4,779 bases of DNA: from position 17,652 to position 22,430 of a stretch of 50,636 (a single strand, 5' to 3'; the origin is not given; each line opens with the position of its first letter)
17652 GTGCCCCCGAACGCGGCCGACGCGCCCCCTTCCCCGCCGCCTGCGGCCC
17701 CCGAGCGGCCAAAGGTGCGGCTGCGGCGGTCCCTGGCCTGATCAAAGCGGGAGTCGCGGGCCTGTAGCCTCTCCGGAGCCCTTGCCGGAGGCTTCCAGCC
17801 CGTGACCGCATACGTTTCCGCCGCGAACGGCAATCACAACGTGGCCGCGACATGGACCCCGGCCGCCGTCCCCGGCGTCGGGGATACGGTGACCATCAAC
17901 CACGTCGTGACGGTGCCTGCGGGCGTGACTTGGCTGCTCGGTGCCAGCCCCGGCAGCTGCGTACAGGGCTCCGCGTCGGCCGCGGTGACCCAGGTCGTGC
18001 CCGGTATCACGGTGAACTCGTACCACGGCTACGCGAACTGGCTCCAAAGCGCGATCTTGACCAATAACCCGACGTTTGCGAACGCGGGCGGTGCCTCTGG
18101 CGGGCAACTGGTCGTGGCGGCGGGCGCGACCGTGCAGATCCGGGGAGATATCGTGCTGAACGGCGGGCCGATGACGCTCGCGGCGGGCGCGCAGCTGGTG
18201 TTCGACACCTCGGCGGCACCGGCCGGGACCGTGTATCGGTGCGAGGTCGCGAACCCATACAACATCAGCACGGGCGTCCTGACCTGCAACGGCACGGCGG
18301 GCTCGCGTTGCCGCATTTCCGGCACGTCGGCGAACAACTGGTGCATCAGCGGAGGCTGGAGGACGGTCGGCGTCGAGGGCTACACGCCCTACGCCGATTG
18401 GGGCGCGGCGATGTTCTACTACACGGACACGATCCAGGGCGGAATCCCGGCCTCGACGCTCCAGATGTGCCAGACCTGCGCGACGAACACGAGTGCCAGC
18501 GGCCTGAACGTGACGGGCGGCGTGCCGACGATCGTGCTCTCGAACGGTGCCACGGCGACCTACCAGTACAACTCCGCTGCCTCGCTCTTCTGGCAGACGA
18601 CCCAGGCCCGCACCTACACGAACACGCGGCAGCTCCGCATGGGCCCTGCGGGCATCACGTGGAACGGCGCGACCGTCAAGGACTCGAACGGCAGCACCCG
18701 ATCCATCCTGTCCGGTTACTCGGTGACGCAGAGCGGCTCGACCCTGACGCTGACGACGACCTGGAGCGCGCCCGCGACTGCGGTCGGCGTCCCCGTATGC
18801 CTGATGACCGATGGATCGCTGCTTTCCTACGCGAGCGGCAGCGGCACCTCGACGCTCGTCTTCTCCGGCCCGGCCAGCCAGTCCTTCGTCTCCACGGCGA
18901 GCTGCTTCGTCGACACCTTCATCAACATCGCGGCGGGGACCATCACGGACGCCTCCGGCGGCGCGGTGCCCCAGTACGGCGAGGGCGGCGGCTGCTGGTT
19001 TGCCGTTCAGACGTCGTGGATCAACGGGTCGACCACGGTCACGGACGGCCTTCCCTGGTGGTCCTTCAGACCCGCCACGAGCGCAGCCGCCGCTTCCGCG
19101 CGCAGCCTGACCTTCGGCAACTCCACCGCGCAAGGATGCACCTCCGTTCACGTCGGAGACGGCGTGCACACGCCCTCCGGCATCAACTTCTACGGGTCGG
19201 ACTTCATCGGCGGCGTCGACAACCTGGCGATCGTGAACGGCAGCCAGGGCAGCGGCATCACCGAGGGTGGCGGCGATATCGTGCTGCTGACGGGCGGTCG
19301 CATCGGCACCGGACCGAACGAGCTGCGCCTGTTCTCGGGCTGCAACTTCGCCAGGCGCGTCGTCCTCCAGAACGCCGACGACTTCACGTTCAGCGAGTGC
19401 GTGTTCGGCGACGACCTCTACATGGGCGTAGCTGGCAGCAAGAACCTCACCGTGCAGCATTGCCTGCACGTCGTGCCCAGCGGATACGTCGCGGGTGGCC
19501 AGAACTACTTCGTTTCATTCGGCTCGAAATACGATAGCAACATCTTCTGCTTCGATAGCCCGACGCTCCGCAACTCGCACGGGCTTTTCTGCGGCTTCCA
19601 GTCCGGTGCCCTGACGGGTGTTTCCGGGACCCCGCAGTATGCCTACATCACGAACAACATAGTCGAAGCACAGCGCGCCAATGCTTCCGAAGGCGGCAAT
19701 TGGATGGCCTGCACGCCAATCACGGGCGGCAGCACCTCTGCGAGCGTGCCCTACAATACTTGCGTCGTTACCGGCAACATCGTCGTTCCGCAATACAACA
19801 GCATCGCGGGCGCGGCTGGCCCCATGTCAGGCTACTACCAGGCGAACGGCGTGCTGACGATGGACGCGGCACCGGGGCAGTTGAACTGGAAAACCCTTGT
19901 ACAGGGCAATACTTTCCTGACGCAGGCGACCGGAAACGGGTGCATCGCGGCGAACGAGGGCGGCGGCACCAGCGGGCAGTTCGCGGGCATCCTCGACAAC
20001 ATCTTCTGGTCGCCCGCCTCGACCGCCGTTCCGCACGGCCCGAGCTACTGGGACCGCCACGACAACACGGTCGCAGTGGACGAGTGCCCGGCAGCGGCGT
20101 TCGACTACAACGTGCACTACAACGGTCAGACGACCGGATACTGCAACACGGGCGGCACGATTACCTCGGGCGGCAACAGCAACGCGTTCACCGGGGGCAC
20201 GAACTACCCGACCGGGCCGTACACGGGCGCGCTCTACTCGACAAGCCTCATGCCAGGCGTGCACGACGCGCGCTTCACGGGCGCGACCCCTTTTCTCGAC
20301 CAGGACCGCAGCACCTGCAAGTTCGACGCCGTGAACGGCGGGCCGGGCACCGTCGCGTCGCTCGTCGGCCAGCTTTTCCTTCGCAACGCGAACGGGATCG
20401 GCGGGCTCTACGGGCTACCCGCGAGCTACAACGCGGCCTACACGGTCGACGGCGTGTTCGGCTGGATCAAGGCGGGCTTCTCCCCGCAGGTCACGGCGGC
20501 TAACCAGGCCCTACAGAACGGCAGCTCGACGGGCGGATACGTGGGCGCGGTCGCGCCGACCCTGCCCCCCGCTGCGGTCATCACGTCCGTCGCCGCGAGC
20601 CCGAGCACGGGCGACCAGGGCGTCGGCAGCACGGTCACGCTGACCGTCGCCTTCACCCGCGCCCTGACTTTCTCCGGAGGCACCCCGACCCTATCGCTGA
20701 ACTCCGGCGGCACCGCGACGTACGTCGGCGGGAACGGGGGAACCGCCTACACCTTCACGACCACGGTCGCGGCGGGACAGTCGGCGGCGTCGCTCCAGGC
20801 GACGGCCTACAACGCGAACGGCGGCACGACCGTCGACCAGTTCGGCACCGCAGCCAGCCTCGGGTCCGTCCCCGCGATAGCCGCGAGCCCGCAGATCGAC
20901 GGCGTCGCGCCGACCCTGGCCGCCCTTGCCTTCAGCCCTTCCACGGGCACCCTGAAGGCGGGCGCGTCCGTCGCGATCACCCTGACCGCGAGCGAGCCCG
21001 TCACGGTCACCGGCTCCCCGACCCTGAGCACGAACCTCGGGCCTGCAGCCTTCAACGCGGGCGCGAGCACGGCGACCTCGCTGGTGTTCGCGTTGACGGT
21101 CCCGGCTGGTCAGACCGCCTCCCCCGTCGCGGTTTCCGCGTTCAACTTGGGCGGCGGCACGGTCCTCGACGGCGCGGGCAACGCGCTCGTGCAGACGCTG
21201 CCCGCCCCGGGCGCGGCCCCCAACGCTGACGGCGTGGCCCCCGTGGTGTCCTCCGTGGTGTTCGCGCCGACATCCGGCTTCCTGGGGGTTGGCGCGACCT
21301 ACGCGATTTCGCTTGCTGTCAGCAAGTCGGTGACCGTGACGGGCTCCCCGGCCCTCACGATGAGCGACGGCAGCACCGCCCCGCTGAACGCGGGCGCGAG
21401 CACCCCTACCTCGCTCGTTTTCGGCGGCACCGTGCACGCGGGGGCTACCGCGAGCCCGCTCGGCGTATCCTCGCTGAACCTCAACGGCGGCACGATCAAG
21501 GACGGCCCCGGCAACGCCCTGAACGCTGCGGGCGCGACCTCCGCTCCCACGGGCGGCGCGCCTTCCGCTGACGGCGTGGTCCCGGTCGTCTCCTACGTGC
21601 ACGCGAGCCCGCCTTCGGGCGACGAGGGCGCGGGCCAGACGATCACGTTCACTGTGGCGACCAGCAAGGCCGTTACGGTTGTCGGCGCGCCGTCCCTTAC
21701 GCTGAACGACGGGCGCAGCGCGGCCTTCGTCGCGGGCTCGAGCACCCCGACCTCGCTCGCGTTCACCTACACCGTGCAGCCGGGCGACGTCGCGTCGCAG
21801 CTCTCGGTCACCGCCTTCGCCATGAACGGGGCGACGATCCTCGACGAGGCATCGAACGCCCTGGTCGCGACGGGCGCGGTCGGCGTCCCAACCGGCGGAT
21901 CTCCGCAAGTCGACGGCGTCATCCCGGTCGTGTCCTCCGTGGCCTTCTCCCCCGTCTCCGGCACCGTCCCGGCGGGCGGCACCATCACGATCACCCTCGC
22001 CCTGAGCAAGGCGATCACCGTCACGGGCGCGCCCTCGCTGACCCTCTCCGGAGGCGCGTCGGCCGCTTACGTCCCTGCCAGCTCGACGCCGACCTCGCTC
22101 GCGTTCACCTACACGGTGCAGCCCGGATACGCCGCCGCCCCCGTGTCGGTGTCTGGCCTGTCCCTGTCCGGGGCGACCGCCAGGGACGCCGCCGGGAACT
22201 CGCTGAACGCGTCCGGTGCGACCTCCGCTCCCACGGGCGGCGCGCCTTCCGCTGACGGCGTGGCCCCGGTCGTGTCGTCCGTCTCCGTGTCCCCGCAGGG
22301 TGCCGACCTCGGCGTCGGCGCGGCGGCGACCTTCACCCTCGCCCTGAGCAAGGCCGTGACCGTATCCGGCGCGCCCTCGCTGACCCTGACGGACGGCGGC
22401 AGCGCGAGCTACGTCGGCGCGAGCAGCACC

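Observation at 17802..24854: Giant ORF in the gpW slot: beta-helix plus about 12 Ig-like repeats fused to a gpW-like head-tail joining domain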

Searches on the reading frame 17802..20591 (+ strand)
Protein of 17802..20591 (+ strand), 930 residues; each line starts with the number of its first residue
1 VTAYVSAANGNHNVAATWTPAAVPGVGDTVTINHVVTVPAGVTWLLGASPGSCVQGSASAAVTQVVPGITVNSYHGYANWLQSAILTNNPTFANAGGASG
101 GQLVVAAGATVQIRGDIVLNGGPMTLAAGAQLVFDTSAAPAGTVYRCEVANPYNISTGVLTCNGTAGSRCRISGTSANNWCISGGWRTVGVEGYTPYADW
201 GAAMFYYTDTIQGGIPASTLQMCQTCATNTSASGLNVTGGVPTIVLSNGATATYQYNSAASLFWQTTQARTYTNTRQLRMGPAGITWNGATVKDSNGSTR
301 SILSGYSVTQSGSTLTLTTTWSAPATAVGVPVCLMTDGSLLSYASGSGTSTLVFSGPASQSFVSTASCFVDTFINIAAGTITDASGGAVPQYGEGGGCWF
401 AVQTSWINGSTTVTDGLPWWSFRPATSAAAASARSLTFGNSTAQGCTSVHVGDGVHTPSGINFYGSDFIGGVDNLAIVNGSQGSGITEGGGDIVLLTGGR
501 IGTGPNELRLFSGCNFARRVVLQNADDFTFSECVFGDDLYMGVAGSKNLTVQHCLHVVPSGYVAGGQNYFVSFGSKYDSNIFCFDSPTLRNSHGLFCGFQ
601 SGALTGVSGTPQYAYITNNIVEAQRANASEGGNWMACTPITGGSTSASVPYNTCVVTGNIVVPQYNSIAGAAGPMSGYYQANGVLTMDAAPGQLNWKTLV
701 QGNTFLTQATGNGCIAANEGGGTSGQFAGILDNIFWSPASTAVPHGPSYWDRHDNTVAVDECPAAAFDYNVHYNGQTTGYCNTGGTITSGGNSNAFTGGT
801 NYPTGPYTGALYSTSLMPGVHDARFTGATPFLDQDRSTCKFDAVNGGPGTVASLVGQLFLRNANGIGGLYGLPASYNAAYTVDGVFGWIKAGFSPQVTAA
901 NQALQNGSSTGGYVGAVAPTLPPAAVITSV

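Call 58: predict_structure(alignment_id=A4)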
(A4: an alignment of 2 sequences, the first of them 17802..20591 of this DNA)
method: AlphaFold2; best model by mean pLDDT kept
length: 930 residues; sequences in the alignment: 2
mean_pLDDT: 30.5   pTM: 0.26
mean pLDDT of the five models: 30.5, 26.7, 26.3, 24.3, 23.7
residues with pLDDT >= 90: 0; 70-90: 0; 50-70: 13; < 50: 917
segments of 3 or more residues with pLDDT < 50: 1-102, 106-110, 114-124, 127-131, 135-311, 313-508, 510-930
pLDDT, mean of each block of 10 residues (from residue 1): 31 30 34 37 32 25 37 31 40 39 46 46 44 47 40 40 40 39 35 31 29 27 25 25 25 23 22 22 28 30 38 42 32 24 31 35 24 24 31 25 28 25 23 22 22 24 26 26 26 33 34 40 43 39 38 35 27 31 30 32 31 33 27 31 27 33 26 24 29 25 22 23 25 23 23 23 25 29 33 35 29 23 24 26 32 35 28 32 33 31 30 28 29
secondary structure, 60 per line:
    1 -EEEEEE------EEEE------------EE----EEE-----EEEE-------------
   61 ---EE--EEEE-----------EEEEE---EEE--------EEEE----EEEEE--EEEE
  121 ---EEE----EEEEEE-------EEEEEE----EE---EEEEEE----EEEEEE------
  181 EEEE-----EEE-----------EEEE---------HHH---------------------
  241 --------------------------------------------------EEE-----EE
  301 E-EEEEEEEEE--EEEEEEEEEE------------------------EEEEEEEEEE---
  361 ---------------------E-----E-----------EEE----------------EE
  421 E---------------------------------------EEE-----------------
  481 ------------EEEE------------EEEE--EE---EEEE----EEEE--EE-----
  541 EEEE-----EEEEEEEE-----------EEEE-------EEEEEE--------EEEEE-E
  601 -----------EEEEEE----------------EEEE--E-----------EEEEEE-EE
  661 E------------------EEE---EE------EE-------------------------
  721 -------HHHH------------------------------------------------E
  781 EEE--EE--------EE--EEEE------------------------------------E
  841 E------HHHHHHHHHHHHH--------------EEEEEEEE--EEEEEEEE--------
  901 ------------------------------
elements in order (helices of 4 or more, strands of 3 or more residues): E2-7 E14-17 E36-38 E44-47 E68-71 E83-87 E91-93 E102-105 E110-114 E117-120 E124-126 E131-136 E144-149 E159-164 E169-174 E181-184 E190-192 E204-207 E291-293 E299-301 E303-311 E314-323 E348-357 E400-402 E419-421 E461-463 E493-496 E509-512 E520-523 E528-531 E541-544 E550-557 E569-572 E580-585 E594-598 E612-617 E634-637 E652-657 E659-661 E680-682 H728-731 E780-783 E800-803 H848-860 E875-882 E885-892

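Call 63: find_related_loci(query=A4, collection=metagenome_contigs, flank=10000)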
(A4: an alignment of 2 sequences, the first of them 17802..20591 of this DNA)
Query A4 (930 aa) in metagenome_contigs; peptide patterns used: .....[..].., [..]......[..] (x = any residue, [..] = any of these).
215 stretches matched a pattern, but none encodes a relative of the query by tblastn (E <= 1e-3).

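Call 75: search_solved_structures(query=A4, max_evalue=10)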
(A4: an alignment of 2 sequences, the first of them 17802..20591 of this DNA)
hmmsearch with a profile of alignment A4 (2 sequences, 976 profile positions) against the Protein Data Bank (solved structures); distinct sequences matched with E-value up to 10: 1.
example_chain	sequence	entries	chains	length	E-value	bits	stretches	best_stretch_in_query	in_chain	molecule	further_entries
9rds_A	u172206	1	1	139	0.29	12.1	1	526-599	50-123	A0A653LYW1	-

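Call 76: search_protein_families(library=ncbifam, proteins=[window:17802-20591:+], max_evalue=1)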
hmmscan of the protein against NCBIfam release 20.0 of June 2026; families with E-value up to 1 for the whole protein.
window:17802-20591:+ (930 aa): 0 families

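Call 90: search_protein_families(library=phrogs, proteins=[window:17802-20591:+], max_evalue=0.1)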
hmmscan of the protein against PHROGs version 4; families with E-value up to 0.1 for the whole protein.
window:17802-20591:+ (930 aa): 0 families

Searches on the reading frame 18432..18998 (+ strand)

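Call 60: search_protein_families(library=pfam, proteins=[window:18432-18998:+], max_evalue=10)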
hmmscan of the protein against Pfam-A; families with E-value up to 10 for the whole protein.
window:18432-18998:+ (189 aa): 1 family
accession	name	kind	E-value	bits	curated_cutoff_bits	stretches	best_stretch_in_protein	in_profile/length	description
PF10248.14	Mlf1IP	-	0.1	13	34.5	1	42-88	75-122/174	Myelodysplasia-myeloid leukemia factor 1-interacting protein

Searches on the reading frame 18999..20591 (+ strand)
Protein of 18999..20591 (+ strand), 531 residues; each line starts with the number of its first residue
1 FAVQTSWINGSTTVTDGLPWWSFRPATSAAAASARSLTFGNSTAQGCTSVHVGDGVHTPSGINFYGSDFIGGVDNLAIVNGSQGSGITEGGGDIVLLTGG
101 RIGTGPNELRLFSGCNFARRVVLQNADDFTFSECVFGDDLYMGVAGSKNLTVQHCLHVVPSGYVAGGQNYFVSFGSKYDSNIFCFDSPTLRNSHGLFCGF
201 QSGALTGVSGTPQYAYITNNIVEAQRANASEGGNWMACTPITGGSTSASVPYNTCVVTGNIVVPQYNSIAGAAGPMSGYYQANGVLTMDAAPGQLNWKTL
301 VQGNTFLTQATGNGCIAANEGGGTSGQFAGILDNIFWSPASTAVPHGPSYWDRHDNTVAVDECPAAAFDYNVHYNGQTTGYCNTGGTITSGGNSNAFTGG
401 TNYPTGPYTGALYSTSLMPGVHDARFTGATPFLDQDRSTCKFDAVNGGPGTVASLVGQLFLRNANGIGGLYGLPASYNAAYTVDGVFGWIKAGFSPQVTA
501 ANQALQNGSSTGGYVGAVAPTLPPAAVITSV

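Call 40: find_homologous_proteins(query=A3)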
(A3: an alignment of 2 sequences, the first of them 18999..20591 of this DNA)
Query A3 (2 sequences): 8000 candidates shared short words with the query, none scored E <= 0.001.

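Call 41: find_related_loci(query=A3, collection=viral_contigs, flank=10000)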
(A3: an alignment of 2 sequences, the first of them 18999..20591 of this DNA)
Query A3 (531 aa) in viral_contigs; peptide patterns used: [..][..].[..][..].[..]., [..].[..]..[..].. (x = any residue, [..] = any of these).
141 stretches matched a pattern, but none encodes a relative of the query by tblastn (E <= 1e-3).

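Call 60: search_protein_families(library=pfam, proteins=[window:18999-20591:+], max_evalue=10)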
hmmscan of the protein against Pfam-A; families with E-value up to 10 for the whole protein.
window:18999-20591:+ (531 aa): 1 family
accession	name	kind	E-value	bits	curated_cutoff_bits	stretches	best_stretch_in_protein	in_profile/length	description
PF08352.17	oligo_HPY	-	0.1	13.5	27.1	0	404-443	13-55/65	Oligopeptide/dipeptide transporter, C-terminal region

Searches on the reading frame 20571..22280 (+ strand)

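Call 60: search_protein_families(library=pfam, proteins=[window:20571-22280:+], max_evalue=10)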
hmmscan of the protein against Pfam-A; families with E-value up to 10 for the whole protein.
window:20571-22280:+ (570 aa): 3 families
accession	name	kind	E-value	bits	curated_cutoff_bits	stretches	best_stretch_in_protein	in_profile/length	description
PF24507.1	Ig_CFAP65_4th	-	0.018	15.8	27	0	457-476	25-44/76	CFAP65, fourth Ig-like domain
PF06280.18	fn3_5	-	0.022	15.9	27.6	1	73-142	24-80/112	Fn3-like domain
PF22544.2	HYDIN_VesB_CFA65-like_Ig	-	3.5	8.4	25.5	0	117-139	47-69/100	HYDIN/CFA65/VesB-like, Ig-like domain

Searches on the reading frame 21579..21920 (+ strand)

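Call 60: search_protein_families(library=pfam, proteins=[window:21579-21920:+], max_evalue=10)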
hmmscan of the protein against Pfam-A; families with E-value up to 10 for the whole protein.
window:21579-21920:+ (114 aa): 1 family
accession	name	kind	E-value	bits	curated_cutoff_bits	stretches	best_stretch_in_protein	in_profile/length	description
PF14016.12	DUF4232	-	0.022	15.3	27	1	18-73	19-74/129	Domain of unknown function (DUF4232)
